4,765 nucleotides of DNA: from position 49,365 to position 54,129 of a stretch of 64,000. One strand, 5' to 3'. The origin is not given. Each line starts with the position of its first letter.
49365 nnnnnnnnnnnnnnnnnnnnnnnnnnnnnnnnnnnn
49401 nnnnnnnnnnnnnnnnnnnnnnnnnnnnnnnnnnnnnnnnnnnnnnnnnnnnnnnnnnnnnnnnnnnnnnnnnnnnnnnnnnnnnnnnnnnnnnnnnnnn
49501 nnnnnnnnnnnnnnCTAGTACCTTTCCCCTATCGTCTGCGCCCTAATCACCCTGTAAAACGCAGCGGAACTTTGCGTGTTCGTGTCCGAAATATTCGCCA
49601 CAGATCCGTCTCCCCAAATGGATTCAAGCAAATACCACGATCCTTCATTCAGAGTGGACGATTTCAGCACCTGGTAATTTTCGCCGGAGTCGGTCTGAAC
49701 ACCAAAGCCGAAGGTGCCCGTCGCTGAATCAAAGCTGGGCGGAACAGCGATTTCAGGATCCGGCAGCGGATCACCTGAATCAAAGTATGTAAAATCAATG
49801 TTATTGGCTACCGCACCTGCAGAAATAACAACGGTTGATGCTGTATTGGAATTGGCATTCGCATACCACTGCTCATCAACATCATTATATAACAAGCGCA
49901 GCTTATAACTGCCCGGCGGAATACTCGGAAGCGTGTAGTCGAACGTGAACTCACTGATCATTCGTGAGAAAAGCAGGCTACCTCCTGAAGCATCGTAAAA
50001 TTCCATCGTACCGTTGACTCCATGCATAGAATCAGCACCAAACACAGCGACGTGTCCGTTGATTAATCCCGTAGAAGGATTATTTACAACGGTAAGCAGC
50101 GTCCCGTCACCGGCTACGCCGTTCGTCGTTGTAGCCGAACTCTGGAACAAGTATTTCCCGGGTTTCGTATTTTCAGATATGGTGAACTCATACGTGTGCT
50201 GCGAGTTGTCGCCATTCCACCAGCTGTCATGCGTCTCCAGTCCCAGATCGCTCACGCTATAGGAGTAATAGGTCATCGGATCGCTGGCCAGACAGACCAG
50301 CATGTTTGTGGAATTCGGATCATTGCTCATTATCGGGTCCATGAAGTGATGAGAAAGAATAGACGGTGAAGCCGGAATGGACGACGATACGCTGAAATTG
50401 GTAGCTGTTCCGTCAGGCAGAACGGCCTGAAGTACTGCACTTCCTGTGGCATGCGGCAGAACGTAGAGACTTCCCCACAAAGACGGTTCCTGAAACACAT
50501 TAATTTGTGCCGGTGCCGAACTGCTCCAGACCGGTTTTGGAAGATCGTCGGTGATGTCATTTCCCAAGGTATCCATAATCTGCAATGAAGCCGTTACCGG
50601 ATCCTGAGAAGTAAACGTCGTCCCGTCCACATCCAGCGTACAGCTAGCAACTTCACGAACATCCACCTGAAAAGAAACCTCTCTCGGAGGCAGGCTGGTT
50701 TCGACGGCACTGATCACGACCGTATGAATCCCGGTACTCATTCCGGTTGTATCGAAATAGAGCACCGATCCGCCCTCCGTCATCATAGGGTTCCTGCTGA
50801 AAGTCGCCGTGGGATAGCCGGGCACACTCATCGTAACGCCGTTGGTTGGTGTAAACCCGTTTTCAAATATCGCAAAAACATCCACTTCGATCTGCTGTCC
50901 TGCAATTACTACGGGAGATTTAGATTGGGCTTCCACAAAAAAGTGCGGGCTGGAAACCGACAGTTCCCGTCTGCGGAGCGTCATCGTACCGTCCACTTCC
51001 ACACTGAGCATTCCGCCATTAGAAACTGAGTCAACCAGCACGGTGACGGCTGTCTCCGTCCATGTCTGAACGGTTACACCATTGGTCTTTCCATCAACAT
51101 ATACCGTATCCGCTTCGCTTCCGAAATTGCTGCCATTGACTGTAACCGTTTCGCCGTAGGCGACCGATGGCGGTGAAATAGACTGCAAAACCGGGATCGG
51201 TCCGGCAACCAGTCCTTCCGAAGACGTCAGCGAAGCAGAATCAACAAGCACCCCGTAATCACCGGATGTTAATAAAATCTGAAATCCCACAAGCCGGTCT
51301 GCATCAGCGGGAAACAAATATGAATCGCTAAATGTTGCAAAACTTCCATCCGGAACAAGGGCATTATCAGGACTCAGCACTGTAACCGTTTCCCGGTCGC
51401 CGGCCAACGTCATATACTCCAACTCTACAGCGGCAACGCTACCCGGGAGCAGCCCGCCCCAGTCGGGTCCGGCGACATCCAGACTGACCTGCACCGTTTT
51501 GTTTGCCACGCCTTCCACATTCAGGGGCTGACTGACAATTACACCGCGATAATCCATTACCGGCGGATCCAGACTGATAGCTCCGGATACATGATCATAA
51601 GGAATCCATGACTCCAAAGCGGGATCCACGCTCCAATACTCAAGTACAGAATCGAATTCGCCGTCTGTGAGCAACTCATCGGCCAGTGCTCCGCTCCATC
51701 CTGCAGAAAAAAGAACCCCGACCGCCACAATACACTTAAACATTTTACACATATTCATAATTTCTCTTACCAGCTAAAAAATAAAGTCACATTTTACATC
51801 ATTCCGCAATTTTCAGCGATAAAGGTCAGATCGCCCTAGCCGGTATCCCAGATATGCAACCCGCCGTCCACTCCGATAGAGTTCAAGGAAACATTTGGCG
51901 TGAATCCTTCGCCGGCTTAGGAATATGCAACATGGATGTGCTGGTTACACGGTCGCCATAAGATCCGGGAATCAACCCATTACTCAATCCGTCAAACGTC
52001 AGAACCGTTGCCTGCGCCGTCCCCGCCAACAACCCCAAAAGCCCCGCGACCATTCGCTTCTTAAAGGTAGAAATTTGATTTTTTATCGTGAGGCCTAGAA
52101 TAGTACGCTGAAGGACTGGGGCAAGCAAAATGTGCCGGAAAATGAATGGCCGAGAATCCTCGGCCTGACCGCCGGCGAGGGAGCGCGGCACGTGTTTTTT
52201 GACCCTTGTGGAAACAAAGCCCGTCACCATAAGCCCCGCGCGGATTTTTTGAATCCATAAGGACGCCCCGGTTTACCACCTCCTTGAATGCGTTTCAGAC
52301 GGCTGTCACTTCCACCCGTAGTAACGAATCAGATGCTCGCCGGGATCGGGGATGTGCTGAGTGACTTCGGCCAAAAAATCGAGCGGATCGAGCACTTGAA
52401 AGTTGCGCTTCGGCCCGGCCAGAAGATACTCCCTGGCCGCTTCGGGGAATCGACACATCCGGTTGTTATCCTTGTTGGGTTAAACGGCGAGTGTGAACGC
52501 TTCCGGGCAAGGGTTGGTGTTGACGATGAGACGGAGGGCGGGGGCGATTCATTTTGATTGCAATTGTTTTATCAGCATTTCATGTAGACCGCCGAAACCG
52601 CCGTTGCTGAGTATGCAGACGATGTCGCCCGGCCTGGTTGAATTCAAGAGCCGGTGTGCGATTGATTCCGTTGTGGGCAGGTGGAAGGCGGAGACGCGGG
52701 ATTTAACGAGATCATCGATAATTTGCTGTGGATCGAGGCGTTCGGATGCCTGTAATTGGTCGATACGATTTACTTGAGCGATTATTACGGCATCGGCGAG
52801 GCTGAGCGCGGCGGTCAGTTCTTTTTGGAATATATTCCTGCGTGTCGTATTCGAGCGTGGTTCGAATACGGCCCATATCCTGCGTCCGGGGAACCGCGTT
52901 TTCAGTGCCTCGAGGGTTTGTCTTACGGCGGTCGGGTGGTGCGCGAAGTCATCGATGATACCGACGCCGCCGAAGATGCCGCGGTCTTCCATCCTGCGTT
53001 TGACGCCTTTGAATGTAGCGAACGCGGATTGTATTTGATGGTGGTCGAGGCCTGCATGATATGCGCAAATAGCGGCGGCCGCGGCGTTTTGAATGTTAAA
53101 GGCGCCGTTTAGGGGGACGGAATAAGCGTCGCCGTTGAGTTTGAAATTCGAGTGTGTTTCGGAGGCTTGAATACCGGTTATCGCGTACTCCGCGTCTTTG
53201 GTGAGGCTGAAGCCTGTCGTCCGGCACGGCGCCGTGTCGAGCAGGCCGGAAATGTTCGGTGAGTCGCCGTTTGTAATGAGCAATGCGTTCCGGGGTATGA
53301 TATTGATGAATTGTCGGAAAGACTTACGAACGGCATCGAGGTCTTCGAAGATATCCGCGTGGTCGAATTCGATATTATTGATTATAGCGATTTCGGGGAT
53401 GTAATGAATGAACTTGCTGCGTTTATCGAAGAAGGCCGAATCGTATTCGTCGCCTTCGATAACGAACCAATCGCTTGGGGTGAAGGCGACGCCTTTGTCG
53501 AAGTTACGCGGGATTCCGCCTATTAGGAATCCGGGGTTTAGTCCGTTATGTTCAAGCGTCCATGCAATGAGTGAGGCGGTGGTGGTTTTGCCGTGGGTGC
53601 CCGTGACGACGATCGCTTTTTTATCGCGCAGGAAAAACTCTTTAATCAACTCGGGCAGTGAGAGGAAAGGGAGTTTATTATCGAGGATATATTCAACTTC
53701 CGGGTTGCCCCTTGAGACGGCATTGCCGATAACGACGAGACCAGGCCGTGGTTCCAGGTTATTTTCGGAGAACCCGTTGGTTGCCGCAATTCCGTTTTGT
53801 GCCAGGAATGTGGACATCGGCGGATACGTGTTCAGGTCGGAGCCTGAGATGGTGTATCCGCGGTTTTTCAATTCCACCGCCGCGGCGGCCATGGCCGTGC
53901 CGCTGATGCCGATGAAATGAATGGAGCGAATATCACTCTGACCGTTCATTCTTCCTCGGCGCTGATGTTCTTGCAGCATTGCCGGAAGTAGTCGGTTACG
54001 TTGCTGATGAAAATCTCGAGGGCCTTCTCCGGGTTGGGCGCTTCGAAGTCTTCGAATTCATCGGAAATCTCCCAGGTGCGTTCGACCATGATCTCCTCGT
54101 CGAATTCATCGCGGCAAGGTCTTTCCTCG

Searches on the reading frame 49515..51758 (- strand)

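Call 48: search_protein_families(library=pfam, proteins=[window:49515-51758:-], max_evalue=0.00001)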
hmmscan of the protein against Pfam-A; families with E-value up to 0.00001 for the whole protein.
window:49515-51758:- (747 aa): 1 family
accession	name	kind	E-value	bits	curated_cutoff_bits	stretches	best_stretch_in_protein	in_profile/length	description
PF01833.30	TIG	-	1.7e-08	34.7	20.9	1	189-255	1-68/84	IPT/TIG domain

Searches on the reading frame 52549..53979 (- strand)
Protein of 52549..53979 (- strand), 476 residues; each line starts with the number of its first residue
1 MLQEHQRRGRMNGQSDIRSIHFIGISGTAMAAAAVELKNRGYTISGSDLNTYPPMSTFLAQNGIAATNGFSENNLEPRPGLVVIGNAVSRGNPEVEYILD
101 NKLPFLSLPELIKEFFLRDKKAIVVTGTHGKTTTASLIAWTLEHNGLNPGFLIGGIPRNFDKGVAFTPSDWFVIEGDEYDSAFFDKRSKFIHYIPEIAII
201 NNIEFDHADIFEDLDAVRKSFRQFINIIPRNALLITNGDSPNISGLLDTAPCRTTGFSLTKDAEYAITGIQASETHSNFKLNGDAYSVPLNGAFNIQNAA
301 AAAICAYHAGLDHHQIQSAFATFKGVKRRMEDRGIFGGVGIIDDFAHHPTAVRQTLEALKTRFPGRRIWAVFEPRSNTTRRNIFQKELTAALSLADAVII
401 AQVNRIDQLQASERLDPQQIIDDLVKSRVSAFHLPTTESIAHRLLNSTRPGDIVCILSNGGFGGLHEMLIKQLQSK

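Call 48: search_protein_families(library=pfam, proteins=[window:52549-53979:-], max_evalue=0.00001)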
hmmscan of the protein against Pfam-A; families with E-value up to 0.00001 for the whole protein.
window:52549-53979:- (476 aa): 3 families
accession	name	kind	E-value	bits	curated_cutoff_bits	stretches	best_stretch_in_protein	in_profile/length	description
PF08245.18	Mur_ligase_M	-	9.2e-24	84.9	24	1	125-306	1-200/200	Mur ligase middle domain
PF01225.30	Mur_ligase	-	1.8e-20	73.5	21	1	20-116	2-91/95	Mur ligase family, catalytic domain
PF02875.26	Mur_ligase_C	-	4.2e-18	66.8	28.4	1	328-460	1-127/127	Mur ligase, glutamate ligase domain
